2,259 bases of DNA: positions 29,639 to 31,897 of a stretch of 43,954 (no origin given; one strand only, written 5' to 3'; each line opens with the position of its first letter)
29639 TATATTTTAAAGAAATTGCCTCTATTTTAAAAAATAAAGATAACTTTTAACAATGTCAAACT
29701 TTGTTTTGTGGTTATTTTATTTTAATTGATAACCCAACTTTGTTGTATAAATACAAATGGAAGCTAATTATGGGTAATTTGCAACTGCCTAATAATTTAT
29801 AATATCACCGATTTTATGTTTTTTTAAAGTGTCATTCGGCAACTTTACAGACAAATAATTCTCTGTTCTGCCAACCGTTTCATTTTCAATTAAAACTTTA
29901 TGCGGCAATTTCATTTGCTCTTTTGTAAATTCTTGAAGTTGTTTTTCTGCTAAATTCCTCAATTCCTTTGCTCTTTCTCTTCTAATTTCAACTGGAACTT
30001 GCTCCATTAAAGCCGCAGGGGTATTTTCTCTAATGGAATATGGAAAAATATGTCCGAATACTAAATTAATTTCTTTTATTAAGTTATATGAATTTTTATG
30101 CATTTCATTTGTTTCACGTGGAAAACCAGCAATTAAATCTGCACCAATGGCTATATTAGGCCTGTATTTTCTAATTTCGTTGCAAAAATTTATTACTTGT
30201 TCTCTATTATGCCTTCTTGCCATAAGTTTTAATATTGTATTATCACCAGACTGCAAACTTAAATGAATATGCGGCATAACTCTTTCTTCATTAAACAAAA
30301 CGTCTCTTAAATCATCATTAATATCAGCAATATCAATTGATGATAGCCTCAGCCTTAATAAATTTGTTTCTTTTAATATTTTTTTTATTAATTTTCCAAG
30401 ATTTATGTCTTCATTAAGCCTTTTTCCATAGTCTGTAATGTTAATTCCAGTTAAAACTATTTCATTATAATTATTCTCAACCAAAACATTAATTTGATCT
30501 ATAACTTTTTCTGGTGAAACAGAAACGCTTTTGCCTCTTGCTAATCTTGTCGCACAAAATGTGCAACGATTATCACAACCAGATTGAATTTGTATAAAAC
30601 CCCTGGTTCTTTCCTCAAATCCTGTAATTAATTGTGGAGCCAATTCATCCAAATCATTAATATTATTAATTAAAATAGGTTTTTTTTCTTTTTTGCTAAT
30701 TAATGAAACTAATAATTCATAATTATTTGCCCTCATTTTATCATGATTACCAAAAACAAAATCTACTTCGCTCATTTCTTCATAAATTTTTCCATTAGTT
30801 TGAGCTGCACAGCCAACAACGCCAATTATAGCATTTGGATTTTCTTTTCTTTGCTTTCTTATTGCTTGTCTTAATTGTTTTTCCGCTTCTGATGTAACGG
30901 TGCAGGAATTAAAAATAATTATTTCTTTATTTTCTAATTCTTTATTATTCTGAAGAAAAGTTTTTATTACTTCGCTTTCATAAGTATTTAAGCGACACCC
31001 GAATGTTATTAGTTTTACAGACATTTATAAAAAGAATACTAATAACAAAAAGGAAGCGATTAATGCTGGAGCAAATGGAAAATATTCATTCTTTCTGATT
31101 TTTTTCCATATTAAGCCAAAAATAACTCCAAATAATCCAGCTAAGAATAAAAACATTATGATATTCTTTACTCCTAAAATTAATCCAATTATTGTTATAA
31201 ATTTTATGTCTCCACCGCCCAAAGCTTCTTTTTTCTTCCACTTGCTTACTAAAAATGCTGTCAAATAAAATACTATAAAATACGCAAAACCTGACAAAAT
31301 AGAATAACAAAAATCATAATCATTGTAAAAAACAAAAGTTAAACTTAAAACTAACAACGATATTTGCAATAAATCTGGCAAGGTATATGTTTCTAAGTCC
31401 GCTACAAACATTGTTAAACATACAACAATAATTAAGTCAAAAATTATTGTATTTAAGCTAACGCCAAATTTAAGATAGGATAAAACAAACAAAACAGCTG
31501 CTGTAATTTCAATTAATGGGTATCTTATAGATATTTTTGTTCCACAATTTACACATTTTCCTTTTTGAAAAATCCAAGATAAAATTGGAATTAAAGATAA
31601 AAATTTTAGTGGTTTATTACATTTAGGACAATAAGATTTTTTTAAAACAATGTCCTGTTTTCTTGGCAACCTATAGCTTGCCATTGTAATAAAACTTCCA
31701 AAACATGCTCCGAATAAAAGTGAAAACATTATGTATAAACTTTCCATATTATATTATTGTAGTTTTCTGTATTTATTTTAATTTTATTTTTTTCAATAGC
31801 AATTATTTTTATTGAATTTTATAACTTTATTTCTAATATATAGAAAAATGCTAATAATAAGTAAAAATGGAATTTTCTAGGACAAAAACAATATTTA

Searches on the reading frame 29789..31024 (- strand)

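Call 95: search_protein_families(library=pfam, proteins=[window:29789-31024:-], max_evalue=0.001)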
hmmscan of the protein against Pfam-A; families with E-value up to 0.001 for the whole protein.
window:29789-31024:- (411 aa): 2 families
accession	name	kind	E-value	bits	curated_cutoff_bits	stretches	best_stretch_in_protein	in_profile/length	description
PF04055.27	Radical_SAM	-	1.2e-21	78.1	29.5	1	144-315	1-165/166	Radical SAM superfamily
PF00919.26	UPF0004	-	5.9e-20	71.6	27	1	3-92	2-98/98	Uncharacterized protein family UPF0004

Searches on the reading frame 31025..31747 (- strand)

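Call 95: search_protein_families(library=pfam, proteins=[window:31025-31747:-], max_evalue=0.001)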
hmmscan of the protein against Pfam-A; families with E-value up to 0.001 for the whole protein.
window:31025-31747:- (240 aa): 2 families
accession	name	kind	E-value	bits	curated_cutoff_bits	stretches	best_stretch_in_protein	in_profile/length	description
PF06750.18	A24_N_bact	-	2.5e-31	108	23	1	11-94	1-84/84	Bacterial Peptidase A24 N-terminal domain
PF01478.23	Peptidase_A24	-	8.8e-16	58.7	26.5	1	106-212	3-104/104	Type IV leader peptidase family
